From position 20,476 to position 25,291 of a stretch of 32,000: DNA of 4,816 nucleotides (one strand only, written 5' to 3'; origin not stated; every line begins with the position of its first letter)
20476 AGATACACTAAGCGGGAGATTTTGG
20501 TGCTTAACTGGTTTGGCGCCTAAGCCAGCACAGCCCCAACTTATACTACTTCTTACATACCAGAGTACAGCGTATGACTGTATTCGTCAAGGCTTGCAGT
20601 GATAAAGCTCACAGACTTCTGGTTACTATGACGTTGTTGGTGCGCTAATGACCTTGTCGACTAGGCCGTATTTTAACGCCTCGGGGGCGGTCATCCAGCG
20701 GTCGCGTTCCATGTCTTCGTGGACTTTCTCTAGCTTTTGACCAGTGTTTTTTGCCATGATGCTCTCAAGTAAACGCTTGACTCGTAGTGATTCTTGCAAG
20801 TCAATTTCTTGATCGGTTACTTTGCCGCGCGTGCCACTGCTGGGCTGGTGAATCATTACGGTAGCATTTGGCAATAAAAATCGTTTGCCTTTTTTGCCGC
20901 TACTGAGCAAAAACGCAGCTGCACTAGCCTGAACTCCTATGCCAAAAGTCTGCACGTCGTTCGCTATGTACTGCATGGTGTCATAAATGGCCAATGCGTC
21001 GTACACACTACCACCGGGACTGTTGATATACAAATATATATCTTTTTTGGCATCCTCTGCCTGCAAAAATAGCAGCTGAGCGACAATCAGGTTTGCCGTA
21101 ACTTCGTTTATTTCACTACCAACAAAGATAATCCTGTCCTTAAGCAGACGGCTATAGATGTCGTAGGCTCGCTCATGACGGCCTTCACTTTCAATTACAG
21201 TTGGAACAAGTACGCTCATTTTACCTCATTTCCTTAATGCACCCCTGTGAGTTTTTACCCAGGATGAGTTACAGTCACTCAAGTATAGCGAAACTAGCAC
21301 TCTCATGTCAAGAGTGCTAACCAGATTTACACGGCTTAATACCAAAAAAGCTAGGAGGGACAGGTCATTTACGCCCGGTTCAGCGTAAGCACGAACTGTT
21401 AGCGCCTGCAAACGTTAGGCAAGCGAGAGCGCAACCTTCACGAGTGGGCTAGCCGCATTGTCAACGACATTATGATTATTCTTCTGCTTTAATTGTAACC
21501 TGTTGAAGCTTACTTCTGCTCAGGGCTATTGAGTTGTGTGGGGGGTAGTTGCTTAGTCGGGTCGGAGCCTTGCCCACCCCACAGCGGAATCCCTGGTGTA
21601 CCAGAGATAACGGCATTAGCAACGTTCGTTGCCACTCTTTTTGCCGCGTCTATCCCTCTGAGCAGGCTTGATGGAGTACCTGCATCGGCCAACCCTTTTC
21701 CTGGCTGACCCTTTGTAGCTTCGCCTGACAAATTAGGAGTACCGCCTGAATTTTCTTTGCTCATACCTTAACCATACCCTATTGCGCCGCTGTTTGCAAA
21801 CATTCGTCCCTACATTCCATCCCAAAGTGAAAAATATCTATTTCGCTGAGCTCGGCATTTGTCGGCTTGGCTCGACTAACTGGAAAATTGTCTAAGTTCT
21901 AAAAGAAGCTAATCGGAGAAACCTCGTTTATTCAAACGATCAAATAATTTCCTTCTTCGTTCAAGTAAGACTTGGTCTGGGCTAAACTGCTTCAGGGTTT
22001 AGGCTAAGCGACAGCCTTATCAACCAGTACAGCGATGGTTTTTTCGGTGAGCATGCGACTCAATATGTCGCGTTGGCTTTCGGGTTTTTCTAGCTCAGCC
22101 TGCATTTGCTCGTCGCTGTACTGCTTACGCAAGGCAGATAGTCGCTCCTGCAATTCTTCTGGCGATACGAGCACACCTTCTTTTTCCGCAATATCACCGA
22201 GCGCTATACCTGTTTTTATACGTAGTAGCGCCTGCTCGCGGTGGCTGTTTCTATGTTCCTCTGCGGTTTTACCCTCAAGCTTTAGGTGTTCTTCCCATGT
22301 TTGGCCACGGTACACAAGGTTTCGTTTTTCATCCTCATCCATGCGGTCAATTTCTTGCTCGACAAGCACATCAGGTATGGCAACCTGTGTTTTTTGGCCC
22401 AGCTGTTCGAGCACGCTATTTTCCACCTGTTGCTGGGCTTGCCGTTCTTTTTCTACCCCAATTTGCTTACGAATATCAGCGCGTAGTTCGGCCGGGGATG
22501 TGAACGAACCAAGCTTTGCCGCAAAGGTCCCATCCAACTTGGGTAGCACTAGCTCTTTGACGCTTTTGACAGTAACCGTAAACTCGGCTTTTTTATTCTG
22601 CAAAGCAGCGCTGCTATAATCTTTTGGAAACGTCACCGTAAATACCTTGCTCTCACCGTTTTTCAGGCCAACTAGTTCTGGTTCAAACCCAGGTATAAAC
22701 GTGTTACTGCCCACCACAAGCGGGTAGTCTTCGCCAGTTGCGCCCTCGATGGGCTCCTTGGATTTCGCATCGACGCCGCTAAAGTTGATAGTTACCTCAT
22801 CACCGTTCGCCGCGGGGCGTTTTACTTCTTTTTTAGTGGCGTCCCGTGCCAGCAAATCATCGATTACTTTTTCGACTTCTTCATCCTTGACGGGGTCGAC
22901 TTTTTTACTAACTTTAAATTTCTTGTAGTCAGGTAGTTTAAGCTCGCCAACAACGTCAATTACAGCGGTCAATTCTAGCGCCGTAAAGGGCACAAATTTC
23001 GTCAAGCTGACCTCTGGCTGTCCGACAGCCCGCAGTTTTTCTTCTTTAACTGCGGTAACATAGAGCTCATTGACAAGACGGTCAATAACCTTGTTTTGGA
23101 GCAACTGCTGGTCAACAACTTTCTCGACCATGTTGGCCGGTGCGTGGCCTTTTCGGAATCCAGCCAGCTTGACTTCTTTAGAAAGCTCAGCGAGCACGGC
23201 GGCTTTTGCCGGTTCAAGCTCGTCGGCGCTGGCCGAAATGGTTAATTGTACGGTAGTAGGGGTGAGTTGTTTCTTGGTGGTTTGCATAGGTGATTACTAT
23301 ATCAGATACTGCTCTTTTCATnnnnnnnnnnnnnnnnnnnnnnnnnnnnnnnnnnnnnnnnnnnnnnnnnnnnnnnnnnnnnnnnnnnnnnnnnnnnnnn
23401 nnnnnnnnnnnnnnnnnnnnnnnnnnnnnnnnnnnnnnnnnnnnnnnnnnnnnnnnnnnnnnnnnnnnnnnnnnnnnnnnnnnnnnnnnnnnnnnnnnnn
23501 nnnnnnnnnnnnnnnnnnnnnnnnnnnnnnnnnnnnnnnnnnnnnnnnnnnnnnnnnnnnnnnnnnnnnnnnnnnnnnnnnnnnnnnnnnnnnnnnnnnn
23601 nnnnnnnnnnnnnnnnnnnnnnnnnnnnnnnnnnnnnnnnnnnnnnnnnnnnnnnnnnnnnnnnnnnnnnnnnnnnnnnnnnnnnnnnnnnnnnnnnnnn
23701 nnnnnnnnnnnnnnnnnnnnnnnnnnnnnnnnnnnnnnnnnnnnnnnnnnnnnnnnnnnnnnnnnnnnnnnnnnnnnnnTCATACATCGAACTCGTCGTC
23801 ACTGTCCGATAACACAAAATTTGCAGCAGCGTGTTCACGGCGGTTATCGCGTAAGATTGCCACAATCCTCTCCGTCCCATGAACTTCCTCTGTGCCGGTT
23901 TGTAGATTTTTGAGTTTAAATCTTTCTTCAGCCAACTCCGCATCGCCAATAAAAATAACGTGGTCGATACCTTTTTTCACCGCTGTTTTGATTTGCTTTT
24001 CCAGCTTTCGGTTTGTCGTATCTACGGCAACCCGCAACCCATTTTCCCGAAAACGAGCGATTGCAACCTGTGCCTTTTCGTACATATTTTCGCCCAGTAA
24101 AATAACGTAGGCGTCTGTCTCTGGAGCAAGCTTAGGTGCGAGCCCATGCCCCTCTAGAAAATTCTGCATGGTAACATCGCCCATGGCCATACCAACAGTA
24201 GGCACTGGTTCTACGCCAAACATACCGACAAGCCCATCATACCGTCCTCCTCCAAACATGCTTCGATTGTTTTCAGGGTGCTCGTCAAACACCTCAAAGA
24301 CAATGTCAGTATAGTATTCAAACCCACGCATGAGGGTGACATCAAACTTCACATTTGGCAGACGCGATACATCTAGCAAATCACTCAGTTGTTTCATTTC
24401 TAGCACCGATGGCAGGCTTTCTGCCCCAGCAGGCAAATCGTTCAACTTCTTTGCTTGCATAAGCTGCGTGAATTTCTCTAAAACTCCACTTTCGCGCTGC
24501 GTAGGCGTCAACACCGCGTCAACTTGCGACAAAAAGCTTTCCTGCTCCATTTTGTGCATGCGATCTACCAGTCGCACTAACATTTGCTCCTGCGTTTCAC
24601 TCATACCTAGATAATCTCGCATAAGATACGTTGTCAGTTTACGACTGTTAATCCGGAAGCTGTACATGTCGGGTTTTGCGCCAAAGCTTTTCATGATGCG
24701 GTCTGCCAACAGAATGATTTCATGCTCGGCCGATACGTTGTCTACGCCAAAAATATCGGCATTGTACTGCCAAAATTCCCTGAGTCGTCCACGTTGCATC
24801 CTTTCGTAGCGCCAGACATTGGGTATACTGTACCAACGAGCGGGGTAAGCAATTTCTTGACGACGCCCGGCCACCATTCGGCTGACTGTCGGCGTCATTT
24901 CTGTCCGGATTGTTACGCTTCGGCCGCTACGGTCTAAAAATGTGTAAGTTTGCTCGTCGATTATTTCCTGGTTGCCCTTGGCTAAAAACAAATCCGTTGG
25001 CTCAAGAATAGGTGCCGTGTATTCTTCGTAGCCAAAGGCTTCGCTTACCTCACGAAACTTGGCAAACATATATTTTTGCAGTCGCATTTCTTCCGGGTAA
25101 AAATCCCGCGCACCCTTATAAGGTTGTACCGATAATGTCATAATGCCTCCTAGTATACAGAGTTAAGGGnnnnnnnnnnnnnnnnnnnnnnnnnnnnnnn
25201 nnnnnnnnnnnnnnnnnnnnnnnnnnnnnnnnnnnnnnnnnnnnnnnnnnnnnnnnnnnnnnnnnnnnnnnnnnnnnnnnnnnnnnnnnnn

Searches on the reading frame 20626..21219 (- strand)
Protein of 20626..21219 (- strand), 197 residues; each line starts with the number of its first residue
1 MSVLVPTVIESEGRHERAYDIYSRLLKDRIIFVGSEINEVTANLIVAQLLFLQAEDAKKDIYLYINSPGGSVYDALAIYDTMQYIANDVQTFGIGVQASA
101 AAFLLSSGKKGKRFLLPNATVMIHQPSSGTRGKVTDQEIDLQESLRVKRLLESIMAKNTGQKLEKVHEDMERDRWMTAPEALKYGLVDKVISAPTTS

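Call 85: search_protein_families(library=pfam, proteins=[window:20626-21219:-], max_evalue=0.001)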
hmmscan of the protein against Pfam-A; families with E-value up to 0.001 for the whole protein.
window:20626-21219:- (197 aa): 1 family
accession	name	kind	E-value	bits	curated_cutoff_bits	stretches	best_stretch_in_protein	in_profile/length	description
PF00574.28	CLP_protease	-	9.9e-77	257.4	20.2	1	14-192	2-180/182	Clp protease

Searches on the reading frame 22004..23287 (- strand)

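Call 85: search_protein_families(library=pfam, proteins=[window:22004-23287:-], max_evalue=0.001)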
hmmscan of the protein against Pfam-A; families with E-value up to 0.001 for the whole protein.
window:22004-23287:- (427 aa): 3 families
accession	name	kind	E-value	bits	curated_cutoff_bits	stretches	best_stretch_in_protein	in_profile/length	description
PF05697.18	Trigger_N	-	2.7e-32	112.5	22.2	1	1-145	1-144/144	Bacterial trigger factor protein (TF)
PF05698.19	Trigger_C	-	1.4e-27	97.1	22.7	1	266-422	3-161/162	Bacterial trigger factor protein (TF) C-terminus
PF00254.34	FKBP_C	-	6.7e-13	49.2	21.1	1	157-240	3-93/94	FKBP-type peptidyl-prolyl cis-trans isomerase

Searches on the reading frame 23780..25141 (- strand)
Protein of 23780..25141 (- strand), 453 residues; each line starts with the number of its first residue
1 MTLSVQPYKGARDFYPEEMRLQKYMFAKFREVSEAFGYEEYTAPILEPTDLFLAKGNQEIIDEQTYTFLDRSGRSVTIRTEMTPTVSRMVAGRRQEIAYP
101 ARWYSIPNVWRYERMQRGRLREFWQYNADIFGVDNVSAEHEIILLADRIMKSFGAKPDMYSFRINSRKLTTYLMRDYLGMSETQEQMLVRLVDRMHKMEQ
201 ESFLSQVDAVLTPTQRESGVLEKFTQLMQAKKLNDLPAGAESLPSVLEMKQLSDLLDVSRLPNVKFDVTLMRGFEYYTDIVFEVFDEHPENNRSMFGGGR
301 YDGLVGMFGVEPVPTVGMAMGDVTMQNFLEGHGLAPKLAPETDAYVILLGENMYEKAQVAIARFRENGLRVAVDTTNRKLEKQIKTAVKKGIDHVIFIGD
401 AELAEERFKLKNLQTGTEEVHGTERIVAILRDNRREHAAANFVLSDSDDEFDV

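Call 85: search_protein_families(library=pfam, proteins=[window:23780-25141:-], max_evalue=0.001)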
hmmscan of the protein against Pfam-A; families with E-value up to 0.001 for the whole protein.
window:23780-25141:- (453 aa): 3 families
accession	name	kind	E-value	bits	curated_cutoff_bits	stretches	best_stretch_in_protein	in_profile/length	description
PF13393.11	tRNA-synt_His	-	7.4e-44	150.7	25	1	10-320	1-303/308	Histidyl-tRNA synthetase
PF03129.25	HGTP_anticodon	-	1.5e-12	47.9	21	1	344-431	2-92/94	Anticodon binding domain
PF01409.25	tRNA-synt_2d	-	4.3e-05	23.5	19.8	1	63-156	65-157/246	tRNA synthetases class II core domain (F)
